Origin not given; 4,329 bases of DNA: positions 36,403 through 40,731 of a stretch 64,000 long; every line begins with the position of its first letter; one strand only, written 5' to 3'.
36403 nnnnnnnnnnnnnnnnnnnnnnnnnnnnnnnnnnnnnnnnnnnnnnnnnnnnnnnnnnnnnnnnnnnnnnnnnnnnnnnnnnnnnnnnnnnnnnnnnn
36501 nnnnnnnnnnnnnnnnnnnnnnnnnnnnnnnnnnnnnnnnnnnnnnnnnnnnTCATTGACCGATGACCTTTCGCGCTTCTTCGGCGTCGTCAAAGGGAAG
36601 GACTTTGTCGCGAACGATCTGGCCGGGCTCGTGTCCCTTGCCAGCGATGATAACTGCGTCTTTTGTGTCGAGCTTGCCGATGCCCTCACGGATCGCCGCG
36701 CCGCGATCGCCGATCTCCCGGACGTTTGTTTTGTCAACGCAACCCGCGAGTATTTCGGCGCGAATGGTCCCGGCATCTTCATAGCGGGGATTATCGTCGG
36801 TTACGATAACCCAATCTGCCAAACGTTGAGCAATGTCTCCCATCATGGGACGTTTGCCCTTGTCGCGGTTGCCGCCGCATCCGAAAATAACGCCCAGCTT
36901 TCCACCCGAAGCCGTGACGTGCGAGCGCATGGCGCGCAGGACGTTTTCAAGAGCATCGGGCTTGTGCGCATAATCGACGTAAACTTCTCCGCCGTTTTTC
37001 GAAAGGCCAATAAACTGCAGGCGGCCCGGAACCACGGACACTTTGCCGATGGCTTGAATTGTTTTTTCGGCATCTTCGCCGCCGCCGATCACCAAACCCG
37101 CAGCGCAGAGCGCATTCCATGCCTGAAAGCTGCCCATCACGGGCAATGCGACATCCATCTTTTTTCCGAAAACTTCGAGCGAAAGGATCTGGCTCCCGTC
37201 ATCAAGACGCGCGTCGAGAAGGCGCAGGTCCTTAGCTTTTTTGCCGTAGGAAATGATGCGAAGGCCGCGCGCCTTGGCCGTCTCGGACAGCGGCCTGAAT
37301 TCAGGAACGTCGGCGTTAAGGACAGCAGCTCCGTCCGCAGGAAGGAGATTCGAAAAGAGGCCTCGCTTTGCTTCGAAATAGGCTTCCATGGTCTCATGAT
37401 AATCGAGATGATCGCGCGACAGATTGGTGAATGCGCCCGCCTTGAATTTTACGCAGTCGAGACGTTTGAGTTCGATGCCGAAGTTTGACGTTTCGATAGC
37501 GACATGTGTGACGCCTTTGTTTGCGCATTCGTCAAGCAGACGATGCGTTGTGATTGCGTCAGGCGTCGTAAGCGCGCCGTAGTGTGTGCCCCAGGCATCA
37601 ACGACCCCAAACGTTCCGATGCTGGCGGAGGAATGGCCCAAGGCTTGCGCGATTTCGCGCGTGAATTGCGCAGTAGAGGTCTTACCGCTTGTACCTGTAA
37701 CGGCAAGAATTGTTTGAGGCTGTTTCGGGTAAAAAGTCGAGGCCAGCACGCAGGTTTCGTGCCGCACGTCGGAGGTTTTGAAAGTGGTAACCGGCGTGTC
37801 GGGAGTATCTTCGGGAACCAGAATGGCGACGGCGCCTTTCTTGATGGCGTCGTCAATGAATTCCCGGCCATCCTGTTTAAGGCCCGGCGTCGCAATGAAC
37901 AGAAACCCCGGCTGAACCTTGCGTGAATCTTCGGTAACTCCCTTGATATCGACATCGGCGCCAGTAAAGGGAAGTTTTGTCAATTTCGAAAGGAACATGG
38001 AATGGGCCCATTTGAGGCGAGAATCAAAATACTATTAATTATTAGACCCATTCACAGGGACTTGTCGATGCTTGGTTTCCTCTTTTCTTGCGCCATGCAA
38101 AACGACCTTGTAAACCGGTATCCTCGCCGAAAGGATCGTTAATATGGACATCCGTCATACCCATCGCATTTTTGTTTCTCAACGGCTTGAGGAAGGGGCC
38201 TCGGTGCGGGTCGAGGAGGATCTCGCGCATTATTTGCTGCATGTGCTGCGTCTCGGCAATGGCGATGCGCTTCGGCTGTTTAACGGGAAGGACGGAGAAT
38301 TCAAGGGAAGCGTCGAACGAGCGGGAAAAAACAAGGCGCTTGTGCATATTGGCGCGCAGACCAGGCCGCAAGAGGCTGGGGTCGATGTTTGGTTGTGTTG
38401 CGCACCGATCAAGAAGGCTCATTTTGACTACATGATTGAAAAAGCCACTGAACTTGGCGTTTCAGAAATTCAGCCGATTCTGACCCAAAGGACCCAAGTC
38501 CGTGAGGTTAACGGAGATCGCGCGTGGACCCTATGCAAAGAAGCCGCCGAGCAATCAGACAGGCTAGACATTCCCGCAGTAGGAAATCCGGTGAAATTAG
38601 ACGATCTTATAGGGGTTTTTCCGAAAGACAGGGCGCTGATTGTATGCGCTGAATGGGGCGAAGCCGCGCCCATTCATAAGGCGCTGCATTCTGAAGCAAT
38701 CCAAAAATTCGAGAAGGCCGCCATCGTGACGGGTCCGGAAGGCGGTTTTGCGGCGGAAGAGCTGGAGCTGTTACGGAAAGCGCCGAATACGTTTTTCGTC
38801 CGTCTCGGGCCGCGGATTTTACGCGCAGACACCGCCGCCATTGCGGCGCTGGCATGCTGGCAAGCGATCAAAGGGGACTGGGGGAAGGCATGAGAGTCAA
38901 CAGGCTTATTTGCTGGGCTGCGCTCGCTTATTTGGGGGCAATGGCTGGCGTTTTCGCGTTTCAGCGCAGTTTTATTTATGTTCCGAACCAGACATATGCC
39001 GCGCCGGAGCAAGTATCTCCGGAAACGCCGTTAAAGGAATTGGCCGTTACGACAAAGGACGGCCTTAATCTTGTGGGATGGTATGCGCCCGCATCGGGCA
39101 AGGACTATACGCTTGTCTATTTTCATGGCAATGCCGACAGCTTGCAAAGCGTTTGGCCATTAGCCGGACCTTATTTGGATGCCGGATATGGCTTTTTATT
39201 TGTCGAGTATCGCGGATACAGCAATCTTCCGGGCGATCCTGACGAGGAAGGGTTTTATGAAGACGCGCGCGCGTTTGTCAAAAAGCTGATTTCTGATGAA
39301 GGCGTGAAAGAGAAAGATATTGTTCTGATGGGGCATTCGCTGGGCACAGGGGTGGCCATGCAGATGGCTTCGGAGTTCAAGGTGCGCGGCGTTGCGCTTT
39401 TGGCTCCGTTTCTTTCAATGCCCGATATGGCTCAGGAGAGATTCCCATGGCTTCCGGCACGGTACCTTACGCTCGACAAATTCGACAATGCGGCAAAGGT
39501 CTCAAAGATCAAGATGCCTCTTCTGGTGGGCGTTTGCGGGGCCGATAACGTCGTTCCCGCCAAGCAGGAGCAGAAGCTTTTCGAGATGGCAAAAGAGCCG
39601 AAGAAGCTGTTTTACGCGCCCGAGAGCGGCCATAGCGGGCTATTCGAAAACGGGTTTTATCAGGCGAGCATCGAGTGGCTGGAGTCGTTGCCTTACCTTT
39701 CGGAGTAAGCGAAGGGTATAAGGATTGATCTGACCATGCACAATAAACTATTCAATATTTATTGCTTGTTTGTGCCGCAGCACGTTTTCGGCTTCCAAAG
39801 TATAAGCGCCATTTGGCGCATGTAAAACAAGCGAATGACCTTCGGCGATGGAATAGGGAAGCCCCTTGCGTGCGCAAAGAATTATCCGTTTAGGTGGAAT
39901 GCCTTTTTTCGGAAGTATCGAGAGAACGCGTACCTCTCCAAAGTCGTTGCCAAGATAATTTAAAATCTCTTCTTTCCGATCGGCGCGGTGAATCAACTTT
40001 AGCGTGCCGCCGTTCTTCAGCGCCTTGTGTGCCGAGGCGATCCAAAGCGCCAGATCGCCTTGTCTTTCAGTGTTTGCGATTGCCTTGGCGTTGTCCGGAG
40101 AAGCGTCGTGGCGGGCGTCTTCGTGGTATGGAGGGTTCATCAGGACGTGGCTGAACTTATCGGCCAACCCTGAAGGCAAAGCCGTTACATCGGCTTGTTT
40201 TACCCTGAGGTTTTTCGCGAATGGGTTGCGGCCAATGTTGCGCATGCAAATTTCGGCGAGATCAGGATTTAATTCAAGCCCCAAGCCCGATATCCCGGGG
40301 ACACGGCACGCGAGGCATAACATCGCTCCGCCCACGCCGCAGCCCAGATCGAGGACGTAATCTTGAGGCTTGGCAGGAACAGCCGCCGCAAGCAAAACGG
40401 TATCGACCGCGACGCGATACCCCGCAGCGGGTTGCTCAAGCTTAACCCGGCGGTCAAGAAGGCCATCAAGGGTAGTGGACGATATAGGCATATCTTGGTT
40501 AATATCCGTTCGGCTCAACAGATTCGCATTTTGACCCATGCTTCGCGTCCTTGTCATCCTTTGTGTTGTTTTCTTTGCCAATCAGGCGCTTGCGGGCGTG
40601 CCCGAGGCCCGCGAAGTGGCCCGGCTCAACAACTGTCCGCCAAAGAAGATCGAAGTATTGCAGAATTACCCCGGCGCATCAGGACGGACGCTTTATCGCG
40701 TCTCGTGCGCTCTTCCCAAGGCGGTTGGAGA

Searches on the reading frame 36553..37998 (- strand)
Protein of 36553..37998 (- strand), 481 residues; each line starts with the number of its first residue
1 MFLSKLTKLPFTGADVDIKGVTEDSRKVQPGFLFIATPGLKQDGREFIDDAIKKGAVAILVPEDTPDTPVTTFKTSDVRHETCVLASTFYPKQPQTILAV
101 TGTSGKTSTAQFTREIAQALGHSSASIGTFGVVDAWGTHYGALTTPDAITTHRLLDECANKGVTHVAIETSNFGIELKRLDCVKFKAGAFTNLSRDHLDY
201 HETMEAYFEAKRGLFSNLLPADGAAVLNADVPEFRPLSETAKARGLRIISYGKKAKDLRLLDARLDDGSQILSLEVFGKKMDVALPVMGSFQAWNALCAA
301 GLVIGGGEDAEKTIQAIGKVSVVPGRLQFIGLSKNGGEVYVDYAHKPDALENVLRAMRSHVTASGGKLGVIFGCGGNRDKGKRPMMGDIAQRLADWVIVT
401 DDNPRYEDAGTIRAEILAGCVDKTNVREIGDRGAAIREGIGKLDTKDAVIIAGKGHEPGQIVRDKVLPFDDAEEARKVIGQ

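Call 4: search_protein_families(library=pfam, proteins=[window:36553-37998:-])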
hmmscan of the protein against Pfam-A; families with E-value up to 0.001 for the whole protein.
window:36553-37998:- (481 aa): 3 families
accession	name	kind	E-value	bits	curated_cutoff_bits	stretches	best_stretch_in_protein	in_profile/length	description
PF08245.18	Mur_ligase_M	-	1.8e-45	155.8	24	1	100-302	1-199/200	Mur ligase middle domain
PF02875.26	Mur_ligase_C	-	3.4e-30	105.9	28.4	1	325-455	1-127/127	Mur ligase, glutamate ligase domain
PF01225.30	Mur_ligase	-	3.3e-09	37.4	21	1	18-65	2-54/95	Mur ligase family, catalytic domain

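Call 5: search_protein_families(library=ncbifam, proteins=[window:36553-37998:-])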
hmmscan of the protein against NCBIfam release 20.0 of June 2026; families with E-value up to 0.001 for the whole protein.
window:36553-37998:- (481 aa): 26 families (the best 25 are shown)
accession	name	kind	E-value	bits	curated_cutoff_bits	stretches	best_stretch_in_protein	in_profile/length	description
NF001124.0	PRK00139.1-2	equivalog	1.1e-171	571.9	476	1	13-479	23-492/500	UDP-N-acetylmuramoyl-L-alanyl-D-glutamate--2,6-diaminopimelate ligase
NF008896.0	PRK11929.1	equivalog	3.5e-142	475.3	1023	1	17-479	28-498/965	bifunctional UDP-N-acetylmuramoyl-L-alanyl-D-glutamate--2,6-diaminopimelate ligase MurE/UDP-N-acetylmuramoyl-tripeptide--D-alanyl-D-alanine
TIGR01085.1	murE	subfamily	8.8e-131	437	257.3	1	16-479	2-471/472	UDP-N-acetylmuramyl-tripeptide synthetase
NF001126.0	PRK00139.1-4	equivalog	5e-125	417.8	373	1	14-479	19-482/486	UDP-N-acetylmuramoyl-L-alanyl-D-glutamate--2,6-diaminopimelate ligase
NF001123.0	PRK00139.1-1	equivalog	9e-108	361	586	1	15-480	17-490/493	UDP-N-acetylmuramoyl-L-alanyl-D-glutamate--2,6-diaminopimelate ligase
NF010628.0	PRK14022.1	equivalog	2.9e-83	280.2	536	1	11-467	28-468/483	UDP-N-acetylmuramoyl-L-alanyl-D-glutamate--L-lysine ligase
NF001130.0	PRK00139.2-4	equivalog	7.8e-52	176.6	715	1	14-477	27-509/516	UDP-N-acetylmuramoyl-L-alanyl-D-glutamate--2,6-diaminopimelate ligase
NF001129.0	PRK00139.2-3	equivalog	3.8e-42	144.4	762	1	11-472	34-507/517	UDP-N-acetylmuramoyl-L-alanyl-D-glutamate--2,6-diaminopimelate ligase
NF001131.0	PRK00139.2-5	equivalog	3.8e-41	141.4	1000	1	16-469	34-472/483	UDP-N-acetylmuramoyl-L-alanyl-D-glutamate--2,6-diaminopimelate ligase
TIGR01143.1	murF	subfamily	9.3e-36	123.7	288.6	1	24-356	2-317/418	UDP-N-acetylmuramoyl-tripeptide--D-alanyl-D-alanine ligase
NF001127.0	PRK00139.2-1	equivalog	2.1e-32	112.5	997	2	282-479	316-511/520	UDP-N-acetylmuramoyl-L-alanyl-D-glutamate--2,6-diaminopimelate ligase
NF008041.0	PRK10773.1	equivalog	7.6e-30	104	551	1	3-335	9-326/453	UDP-N-acetylmuramoyl-tripeptide--D-alanyl-D-alanine ligase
NF010693.0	PRK14093.1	equivalog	2e-28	99.3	544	1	15-333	25-333/479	UDP-N-acetylmuramoylalanyl-D-glutamyl-2,6-diaminopimelate--D-alanyl-D-alanine ligase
TIGR01087.1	murD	equivalog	1.5e-24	86.9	211.95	2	155-361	144-342/441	UDP-N-acetylmuramoyl-L-alanine--D-glutamate ligase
TIGR01082.1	murC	equivalog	4.4e-23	82.1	335.1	1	188-372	171-352/449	UDP-N-acetylmuramate--L-alanine ligase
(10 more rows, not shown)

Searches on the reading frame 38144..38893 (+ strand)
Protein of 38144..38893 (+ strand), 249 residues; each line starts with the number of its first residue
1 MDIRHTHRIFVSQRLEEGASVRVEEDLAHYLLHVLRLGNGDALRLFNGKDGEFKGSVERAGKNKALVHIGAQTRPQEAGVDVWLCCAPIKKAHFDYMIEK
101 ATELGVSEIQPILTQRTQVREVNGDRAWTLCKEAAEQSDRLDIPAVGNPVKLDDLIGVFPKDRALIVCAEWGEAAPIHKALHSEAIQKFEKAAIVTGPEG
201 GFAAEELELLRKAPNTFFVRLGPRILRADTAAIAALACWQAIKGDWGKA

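Call 4: search_protein_families(library=pfam, proteins=[window:38144-38893:+])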
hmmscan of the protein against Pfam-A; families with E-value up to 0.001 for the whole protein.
window:38144-38893:+ (249 aa): 2 families
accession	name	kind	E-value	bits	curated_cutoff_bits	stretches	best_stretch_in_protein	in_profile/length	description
PF04452.19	Methyltrans_RNA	-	1.8e-39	135.4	23.9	1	78-240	3-165/165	RNA methyltransferase domain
PF20260.4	PUA_4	-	4e-12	46.5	23.9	1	24-69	2-47/48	RNA methyltransferase PUA domain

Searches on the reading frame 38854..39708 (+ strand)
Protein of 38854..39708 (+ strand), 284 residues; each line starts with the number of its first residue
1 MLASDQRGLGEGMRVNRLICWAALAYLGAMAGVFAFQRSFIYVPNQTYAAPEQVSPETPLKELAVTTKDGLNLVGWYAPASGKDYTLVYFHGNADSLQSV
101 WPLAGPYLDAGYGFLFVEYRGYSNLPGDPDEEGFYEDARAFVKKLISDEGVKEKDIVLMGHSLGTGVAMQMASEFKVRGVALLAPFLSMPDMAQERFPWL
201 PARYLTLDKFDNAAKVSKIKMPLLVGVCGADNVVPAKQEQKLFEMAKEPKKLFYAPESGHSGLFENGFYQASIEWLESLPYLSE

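Call 4: search_protein_families(library=pfam, proteins=[window:38854-39708:+])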
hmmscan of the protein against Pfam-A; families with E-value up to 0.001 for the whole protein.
window:38854-39708:+ (284 aa): 7 families
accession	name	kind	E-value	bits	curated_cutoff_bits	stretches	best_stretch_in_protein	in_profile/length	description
PF12146.15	Hydrolase_4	-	2.7e-15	56.8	27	2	86-193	6-117/239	Serine aminopeptidase, S33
PF12697.13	Abhydrolase_6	-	7.6e-15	56.6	26.3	1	87-205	1-113/217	Alpha/beta hydrolase family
PF00561.26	Abhydrolase_1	-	3.5e-10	40.4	25.8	1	86-204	2-124/245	alpha/beta hydrolase fold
PF06342.18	DUF1057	-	5.7e-07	29.3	21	1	86-185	37-135/297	Alpha/beta hydrolase of unknown function (DUF1057)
PF10230.15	LIDHydrolase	-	3e-06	27.6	27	1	137-188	67-121/262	Lipid-droplet associated hydrolase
PF01738.24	DLH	-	9.7e-06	25.8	21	1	135-249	78-175/217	Dienelactone hydrolase family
PF00326.27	Peptidase_S9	-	0.00059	19.8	22.6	0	135-263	45-190/213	Prolyl oligopeptidase family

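Call 69: search_protein_families(library=ncbifam, proteins=[window:38854-39708:+], max_evalue=1e-8)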
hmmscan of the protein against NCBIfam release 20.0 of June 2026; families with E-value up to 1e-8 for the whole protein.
window:38854-39708:+ (284 aa): 1 family
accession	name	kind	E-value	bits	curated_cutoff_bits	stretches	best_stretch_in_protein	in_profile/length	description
NF047920.1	lactonase_UilS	equivalog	6.8e-09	35.8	400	0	209-274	209-275/285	UilS family quorum-quenching N-acyl-homoserine lactonase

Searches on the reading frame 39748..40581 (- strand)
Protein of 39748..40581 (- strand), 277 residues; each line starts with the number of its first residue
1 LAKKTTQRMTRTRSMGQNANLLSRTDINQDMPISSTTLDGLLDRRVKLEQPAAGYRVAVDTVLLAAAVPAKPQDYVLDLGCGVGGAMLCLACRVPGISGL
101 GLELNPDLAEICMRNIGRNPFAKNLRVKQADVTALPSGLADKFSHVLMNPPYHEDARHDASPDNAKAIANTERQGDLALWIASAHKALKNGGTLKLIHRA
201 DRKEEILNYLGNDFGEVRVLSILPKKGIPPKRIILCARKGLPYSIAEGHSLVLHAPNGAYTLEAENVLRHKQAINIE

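Call 14: search_protein_families(library=pfam, proteins=[window:39748-40581:-], max_evalue=0.00001)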
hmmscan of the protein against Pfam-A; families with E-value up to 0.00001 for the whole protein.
window:39748-40581:- (277 aa): 4 families
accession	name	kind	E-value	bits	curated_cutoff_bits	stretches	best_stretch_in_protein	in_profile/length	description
PF05175.20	MTS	-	6.4e-12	45.9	23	1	61-220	20-160/170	Methyltransferase small domain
PF13649.12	Methyltransf_25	-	1e-07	33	27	1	76-153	1-75/97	Methyltransferase domain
PF02390.23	Methyltransf_4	-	3e-06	27.2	24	1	75-149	4-79/173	Putative methyltransferase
PF13847.12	Methyltransf_31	-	3.7e-06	27.1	27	1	73-194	4-107/145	Methyltransferase domain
